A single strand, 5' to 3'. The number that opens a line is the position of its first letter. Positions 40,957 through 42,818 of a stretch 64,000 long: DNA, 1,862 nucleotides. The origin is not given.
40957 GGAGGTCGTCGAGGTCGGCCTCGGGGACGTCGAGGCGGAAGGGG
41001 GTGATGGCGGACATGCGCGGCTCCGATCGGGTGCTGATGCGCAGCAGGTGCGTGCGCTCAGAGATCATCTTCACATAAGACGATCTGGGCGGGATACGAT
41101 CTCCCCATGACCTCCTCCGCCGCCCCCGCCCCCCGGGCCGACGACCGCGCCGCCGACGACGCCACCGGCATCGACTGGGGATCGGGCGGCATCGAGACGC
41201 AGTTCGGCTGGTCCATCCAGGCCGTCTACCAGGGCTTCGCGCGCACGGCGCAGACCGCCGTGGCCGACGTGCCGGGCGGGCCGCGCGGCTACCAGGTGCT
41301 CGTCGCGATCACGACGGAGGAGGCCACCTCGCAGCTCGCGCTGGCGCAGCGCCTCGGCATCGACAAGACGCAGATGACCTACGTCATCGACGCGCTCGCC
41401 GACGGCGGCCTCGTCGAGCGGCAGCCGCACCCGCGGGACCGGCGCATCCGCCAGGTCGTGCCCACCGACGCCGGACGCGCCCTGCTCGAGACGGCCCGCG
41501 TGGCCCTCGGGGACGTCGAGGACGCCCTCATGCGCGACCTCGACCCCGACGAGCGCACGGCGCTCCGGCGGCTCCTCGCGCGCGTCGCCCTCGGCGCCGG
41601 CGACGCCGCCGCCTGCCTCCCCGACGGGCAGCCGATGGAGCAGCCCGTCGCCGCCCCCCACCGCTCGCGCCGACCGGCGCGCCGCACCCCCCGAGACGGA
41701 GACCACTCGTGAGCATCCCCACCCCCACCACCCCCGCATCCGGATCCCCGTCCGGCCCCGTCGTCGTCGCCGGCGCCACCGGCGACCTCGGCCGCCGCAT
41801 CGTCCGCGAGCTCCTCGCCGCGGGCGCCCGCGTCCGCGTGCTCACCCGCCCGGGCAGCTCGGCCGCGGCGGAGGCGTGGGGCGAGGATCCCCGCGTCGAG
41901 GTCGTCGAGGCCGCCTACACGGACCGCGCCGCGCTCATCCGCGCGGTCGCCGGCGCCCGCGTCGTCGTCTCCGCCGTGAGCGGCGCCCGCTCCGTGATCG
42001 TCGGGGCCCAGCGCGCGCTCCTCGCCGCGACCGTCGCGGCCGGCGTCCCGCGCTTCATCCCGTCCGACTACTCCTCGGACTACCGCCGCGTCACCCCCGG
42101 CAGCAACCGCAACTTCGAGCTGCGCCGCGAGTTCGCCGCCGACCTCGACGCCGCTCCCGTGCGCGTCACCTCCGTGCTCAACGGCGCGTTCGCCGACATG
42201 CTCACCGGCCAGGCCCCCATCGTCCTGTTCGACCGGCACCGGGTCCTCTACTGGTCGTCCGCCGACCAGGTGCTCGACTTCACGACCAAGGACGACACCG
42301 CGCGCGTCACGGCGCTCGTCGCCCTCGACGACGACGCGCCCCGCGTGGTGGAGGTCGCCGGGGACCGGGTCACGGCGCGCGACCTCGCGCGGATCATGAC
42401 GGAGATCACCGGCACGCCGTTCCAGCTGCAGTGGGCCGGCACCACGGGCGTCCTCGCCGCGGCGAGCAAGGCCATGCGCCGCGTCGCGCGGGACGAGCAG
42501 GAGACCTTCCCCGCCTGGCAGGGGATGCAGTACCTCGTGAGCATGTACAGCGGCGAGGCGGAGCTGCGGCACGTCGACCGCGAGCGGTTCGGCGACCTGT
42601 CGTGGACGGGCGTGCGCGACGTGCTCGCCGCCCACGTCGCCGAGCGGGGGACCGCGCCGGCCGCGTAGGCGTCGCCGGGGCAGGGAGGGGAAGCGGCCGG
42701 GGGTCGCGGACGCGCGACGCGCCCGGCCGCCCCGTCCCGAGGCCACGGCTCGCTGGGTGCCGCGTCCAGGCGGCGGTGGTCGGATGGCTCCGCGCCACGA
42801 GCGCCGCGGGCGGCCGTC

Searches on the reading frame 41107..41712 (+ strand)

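Call 67: search_protein_families(library=pfam, proteins=[window:41107-41712:+], max_evalue=0.001)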
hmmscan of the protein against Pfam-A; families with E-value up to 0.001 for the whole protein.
window:41107-41712:+ (201 aa): 4 families
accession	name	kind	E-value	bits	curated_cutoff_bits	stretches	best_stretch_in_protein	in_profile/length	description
PF01047.28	MarR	-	2.2e-11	43.9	24.6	1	62-114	6-58/59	MarR family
PF12802.13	MarR_2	-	7.1e-11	42.5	27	1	62-114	8-61/61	MarR family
PF13463.12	HTH_27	-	7.8e-07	29.7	22.2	1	63-123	7-68/68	Winged helix DNA-binding domain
PF12840.13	HTH_20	-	0.00013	22.3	27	1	69-105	14-50/51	Helix-turn-helix domain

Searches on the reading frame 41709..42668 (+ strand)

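Call 67: search_protein_families(library=pfam, proteins=[window:41709-42668:+], max_evalue=0.001)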
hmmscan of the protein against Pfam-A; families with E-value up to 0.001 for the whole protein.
window:41709-42668:+ (319 aa): 5 families
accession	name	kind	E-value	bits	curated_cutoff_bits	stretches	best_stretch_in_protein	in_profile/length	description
PF05368.20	NmrA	-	1.5e-23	84.3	27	1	18-240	5-240/298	NmrA-like family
PF13460.12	NAD_binding_10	-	7.7e-16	58.9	27.2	1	22-128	1-105/184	NAD(P)H-binding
PF01370.27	Epimerase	-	2.5e-09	37.3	20.9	1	18-91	1-73/240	NAD dependent epimerase/dehydratase family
PF00106.31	adh_short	-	0.00019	21.4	26.6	1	18-85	3-73/195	short chain dehydrogenase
PF01073.25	3Beta_HSD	-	0.00047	19.7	22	0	19-125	1-117/280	3-beta hydroxysteroid dehydrogenase/isomerase family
